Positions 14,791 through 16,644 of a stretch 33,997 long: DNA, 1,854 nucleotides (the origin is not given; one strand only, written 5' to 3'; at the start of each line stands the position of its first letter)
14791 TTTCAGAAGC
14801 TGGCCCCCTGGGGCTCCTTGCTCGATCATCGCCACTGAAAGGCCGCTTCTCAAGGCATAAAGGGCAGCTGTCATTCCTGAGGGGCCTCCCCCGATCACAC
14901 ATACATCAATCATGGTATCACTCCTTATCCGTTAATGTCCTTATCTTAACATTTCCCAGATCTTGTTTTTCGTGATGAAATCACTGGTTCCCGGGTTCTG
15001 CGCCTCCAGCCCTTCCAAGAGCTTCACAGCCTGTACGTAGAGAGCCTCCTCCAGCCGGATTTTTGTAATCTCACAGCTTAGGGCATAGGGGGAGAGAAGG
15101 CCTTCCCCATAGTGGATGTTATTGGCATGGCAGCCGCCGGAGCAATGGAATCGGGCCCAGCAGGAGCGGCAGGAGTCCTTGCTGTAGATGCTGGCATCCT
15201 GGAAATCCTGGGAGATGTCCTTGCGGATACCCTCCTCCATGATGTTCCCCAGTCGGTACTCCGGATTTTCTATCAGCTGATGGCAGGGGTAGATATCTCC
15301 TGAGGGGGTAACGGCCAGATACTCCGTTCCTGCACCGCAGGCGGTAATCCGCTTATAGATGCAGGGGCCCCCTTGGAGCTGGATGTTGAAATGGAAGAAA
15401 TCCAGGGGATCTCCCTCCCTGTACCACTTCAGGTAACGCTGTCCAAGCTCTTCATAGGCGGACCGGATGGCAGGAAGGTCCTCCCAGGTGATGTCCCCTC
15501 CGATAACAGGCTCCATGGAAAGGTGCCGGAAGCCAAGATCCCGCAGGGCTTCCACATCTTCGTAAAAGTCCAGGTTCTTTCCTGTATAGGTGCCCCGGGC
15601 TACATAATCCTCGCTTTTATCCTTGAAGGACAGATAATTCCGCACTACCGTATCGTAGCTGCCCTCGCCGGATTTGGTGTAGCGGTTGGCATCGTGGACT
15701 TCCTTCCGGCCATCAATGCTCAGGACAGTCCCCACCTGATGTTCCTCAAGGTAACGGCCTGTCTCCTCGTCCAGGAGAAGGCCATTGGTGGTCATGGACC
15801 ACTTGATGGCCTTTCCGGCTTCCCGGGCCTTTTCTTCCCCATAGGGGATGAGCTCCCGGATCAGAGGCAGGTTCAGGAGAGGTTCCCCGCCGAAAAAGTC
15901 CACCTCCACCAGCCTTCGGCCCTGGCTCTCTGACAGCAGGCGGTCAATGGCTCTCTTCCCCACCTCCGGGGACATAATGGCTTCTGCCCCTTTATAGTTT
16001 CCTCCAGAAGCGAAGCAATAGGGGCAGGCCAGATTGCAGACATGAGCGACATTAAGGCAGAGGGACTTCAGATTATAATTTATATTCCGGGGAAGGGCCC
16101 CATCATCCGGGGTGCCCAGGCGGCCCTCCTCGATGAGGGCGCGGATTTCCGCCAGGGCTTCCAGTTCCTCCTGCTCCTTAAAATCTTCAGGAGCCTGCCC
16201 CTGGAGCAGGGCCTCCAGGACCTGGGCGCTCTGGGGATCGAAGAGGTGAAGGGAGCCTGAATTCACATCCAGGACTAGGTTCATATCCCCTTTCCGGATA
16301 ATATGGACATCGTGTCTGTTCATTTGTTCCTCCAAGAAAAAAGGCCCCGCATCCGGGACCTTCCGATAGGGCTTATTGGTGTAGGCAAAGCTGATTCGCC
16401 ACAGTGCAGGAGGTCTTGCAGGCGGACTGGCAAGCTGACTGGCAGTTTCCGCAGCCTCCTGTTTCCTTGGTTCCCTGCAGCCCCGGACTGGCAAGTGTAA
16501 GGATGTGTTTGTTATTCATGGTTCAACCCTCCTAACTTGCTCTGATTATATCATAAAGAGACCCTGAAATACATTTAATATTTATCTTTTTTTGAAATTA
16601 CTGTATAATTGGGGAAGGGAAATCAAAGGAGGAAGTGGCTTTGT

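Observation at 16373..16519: Unlisted 48-codon gene encodes a SCIFF six-cysteine RiPP precursor, masked by an artefactual 5' extension of the maturase ORF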

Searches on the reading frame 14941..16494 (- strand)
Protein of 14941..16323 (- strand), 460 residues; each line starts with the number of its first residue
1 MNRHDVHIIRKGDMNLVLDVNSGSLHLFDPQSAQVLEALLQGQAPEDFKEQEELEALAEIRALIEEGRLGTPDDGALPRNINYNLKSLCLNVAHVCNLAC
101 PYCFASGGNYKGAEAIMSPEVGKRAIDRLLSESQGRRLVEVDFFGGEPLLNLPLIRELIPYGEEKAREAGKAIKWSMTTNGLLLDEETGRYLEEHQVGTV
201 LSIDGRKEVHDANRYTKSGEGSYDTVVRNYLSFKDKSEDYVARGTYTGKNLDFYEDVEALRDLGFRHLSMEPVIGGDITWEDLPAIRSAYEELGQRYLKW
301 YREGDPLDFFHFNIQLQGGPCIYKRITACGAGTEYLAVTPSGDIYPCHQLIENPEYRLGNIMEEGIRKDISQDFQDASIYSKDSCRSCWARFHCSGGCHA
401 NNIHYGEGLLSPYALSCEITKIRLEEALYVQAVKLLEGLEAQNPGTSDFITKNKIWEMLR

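Call 4: search_protein_families(library=ncbifam, proteins=[window:14941-16323:-, window:14941-16494:-], max_evalue=0.01)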
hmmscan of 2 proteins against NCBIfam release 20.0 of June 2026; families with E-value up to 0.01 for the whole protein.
window:14941-16323:- (460 aa): 71 families (the best 25 are shown)
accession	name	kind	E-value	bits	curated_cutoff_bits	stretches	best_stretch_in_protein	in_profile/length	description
TIGR03974.1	rSAM_six_Cys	equivalog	1.3e-143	479.1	425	1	6-432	1-450/451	thioether cross-link-forming SCIFF peptide maturase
NF040492.1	not_ScfB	exception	4.1e-126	421.5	855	1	5-432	3-449/450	ScfB-related radical SAM/SPASM orphan maturase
NF047865.1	rSAM_PapB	equivalog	3.1e-81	273.2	340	1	84-404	1-322/330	PapB family radical SAM/SPASM ranthipeptide maturase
TIGR04064.1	rSAM_nif11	equivalog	7e-76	255.8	518.7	2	16-275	14-265/459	nif11-like peptide radical SAM maturase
TIGR03906.1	quino_hemo_SAM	equivalog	1.2e-72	245.1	453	1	4-413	1-430/467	quinohemoprotein amine dehydrogenase maturation protein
TIGR04068.1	rSAM_ocin_clost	equivalog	1.9e-55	188.6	500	2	6-243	2-242/462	Cys-rich peptide radical SAM maturase CcpM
TIGR03942.1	sulfatase_rSAM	equivalog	1.2e-35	123.3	349.45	1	92-405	7-331/363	anaerobic sulfatase maturase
TIGR03978.1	rSAM_paired_1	equivalog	3.9e-33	114.9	370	1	85-407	81-426/466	His-Xaa-Ser system radical SAM maturase HxsB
NF041298.1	rSAM_mat_DynA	equivalog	5.3e-32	111.2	450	1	93-405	8-328/356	dynobactin maturation radical SAM/SPASM protein DynA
TIGR04463.1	rSAM_vs_C_rich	equivalog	6.2e-32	110.9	525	1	8-432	5-428/438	TIGR04463 family radical SAM/SPASM RiPP maturase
TIGR04280.1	geopep_mat_rSAM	hypoth_equivalog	1.1e-31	110.3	400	1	50-400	46-394/428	geopeptide radical SAM maturase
TIGR04115.1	rSAM_Cxxx_rpt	equivalog_domain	8e-31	107.8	350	1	86-406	2-333/359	radical SAM peptide maturase, CXXX-repeat target family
NF038107.1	rSAM_NF038107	equivalog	1.1e-30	106.8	600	1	87-400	86-402/444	Cys-every-fifth radical SAM/SPASM peptide maturase CefB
NF035951.1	rSAM_RumMC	equivalog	1.2e-27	96.8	720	1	73-229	99-255/510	RumMC family radical SAM sactipeptide maturase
NF038170.1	lachnocin_rSAM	equivalog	1.9e-27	96.2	550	1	82-242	72-232/440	lachnocin radical SAM maturase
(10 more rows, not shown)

window:14941-16494:- (517 aa): 69 families (the best 25 are shown)
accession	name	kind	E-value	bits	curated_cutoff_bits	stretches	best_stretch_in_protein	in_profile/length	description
TIGR03974.1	rSAM_six_Cys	equivalog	2e-143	478.5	425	1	63-489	1-450/451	thioether cross-link-forming SCIFF peptide maturase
NF040492.1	not_ScfB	exception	6.2e-126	420.9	855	1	62-489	3-449/450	ScfB-related radical SAM/SPASM orphan maturase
NF047865.1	rSAM_PapB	equivalog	4.3e-81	272.7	340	1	141-461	1-322/330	PapB family radical SAM/SPASM ranthipeptide maturase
TIGR04064.1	rSAM_nif11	equivalog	1.1e-75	255.1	518.7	2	73-332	14-265/459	nif11-like peptide radical SAM maturase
TIGR03906.1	quino_hemo_SAM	equivalog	1.7e-72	244.5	453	1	61-470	1-430/467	quinohemoprotein amine dehydrogenase maturation protein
TIGR04068.1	rSAM_ocin_clost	equivalog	3.1e-55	187.9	500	2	63-300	2-242/462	Cys-rich peptide radical SAM maturase CcpM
TIGR03942.1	sulfatase_rSAM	equivalog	1.7e-35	122.8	349.45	1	149-462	7-331/363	anaerobic sulfatase maturase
TIGR03978.1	rSAM_paired_1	equivalog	6e-33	114.3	370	1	144-464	83-426/466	His-Xaa-Ser system radical SAM maturase HxsB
NF041298.1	rSAM_mat_DynA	equivalog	7.6e-32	110.7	450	1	150-462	8-328/356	dynobactin maturation radical SAM/SPASM protein DynA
TIGR04463.1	rSAM_vs_C_rich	equivalog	9.8e-32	110.2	525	1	65-489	5-428/438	TIGR04463 family radical SAM/SPASM RiPP maturase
TIGR04280.1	geopep_mat_rSAM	hypoth_equivalog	1.6e-31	109.8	400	1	107-457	46-394/428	geopeptide radical SAM maturase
TIGR04115.1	rSAM_Cxxx_rpt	equivalog_domain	1.1e-30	107.3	350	1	143-463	2-333/359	radical SAM peptide maturase, CXXX-repeat target family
NF038107.1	rSAM_NF038107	equivalog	1.6e-30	106.3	600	1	143-457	85-402/444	Cys-every-fifth radical SAM/SPASM peptide maturase CefB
NF035951.1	rSAM_RumMC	equivalog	1.8e-27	96.2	720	1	130-286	99-255/510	RumMC family radical SAM sactipeptide maturase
NF038170.1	lachnocin_rSAM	equivalog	2.8e-27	95.7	550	1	139-299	72-232/440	lachnocin radical SAM maturase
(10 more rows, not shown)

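Call 5: search_protein_families(library=pfam, proteins=[window:14941-16323:-], max_evalue=0.01)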
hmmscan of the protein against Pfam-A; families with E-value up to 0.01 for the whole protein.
window:14941-16323:- (460 aa): 3 families
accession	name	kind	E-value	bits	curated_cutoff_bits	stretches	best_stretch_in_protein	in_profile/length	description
PF04055.27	Radical_SAM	-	5.4e-15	56.4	29.5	1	91-239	2-143/166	Radical SAM superfamily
PF13353.11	Fer4_12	-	6.9e-12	46.3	22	1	93-224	12-133/137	4Fe-4S single cluster domain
PF13186.11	SPASM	-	1.6e-07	31.9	21.5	1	329-389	1-67/67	Iron-sulfur cluster-binding domain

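Call 8: search_solved_structures(query=window:14941-16323:-, show_alignments=1)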
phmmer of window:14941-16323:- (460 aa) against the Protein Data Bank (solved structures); distinct sequences matched with E-value up to 0.001: 7.
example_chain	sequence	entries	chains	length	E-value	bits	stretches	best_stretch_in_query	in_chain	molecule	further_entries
5wgg_A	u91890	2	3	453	5e-118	398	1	12-433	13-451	Radical SAM domain protein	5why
4k37_A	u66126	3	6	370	9e-18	67.4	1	92-399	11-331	Anaerobic sulfatase-maturating enzyme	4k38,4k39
4k36_A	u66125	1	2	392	1.2e-17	67.1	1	92-399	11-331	Anaerobic sulfatase-maturating enzyme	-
8vpo_A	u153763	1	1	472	1.6e-13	53.4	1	84-422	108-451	Radical SAM core domain-containing protein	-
9gm3_A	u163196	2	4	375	6.8e-12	48.1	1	85-241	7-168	ChlB radical SAM domain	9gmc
6c8v_A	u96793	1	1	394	1.7e-05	26.9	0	323-402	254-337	Coenzyme PQQ synthesis protein E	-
7tol_A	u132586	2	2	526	0.00035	22.6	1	46-186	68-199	glycerol dibiphytanyl glycerol tetraether - macrocyclic archaeol synthase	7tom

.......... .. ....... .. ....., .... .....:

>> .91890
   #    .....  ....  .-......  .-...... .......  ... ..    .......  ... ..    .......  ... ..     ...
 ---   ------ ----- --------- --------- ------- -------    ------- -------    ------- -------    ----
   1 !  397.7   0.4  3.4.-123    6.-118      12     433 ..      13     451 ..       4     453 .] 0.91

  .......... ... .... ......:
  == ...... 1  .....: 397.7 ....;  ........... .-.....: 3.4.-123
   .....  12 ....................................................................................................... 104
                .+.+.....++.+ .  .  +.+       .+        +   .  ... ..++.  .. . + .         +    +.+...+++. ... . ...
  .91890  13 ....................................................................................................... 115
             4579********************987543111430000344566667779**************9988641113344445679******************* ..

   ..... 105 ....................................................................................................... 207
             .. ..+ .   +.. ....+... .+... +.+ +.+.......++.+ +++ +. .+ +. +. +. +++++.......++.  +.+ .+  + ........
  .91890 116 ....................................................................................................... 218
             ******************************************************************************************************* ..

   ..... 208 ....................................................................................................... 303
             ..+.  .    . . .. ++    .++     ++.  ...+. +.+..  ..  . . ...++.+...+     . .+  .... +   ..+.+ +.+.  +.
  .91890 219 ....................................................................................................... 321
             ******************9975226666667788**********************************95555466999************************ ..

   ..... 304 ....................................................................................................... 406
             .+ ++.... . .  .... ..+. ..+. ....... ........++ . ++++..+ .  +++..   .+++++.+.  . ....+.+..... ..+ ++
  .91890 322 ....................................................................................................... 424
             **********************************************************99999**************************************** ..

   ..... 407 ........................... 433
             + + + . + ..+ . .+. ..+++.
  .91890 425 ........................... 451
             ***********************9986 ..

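Call 11: find_related_loci(query=window:14941-16323:-, collection=genome_contigs, flank=4000)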
Query window:14941-16323:- (460 aa) in genome_contigs; peptide patterns used: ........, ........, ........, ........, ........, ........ (x = any residue, [..] = any of these).
73 stretches matched a pattern; 1 encode a relative of the query (tblastn E <= 1e-3); 1 distinct loci.
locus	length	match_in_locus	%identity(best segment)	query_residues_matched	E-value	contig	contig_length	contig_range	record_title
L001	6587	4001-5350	64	8-460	0e+0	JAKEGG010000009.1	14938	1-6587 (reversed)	MAG: Fusobacteria bacterium isolate PMV_4.11 PMV_4.11.k101_106670, whole genome shotgun sequence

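Call 26: find_encoding_contigs(protein=window:14944-16323:-, flank=3000, max_places=6)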
Protein window:14944-16323:- (460 aa): 3 contigs read that carry it; 2 places shown.
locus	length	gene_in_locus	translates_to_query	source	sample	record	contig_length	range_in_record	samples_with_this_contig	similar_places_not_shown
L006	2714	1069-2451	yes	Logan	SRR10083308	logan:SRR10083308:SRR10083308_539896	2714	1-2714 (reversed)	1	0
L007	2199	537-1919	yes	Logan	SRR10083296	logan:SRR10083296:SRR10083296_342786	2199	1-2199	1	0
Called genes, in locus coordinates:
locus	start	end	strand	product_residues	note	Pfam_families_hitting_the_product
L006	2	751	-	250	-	?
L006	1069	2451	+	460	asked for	PF13353:Fer4_12, PF04055:Radical_SAM, PF13186:SPASM (weak)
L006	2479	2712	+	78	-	?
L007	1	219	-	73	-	?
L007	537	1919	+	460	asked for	PF13353:Fer4_12, PF04055:Radical_SAM, PF13186:SPASM (weak)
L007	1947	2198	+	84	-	?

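Call 30: find_related_loci(query=A1, collection=metagenome_contigs, flank=3500)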
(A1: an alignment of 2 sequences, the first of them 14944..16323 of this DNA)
Query A1 (460 aa) in metagenome_contigs; peptide patterns used: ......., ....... (x = any residue, [..] = any of these).
600 stretches matched a pattern (row limit reached: there are more); 18 encode a relative of the query (tblastn E <= 1e-3); 18 distinct loci.
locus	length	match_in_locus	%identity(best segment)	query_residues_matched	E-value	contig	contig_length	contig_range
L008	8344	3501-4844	44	6-437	3e-124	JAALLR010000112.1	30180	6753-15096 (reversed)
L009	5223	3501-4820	43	6-432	8e-124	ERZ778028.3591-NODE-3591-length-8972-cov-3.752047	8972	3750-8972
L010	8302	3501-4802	46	15-432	3e-123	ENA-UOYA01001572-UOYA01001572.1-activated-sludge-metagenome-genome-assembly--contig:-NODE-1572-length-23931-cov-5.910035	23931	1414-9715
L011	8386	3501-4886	43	6-451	6e-123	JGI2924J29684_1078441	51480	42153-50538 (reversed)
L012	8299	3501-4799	46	16-432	1e-122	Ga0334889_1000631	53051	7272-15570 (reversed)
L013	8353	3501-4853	44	6-440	4e-120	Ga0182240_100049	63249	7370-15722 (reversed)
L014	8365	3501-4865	41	6-432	2e-119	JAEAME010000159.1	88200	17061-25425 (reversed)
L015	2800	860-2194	44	6-434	1e-122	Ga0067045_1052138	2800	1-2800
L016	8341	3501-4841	43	6-438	3e-115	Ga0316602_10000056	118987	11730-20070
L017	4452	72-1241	46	56-432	1e-108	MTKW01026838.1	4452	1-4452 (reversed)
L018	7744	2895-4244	41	6-439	6e-107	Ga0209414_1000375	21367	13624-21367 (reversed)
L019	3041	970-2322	38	6-437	9e-103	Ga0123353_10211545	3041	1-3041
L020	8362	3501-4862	44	16-453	2e-121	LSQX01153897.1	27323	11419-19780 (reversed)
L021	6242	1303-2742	35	6-437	5e-88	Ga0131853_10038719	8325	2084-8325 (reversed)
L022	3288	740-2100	44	16-453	1e-102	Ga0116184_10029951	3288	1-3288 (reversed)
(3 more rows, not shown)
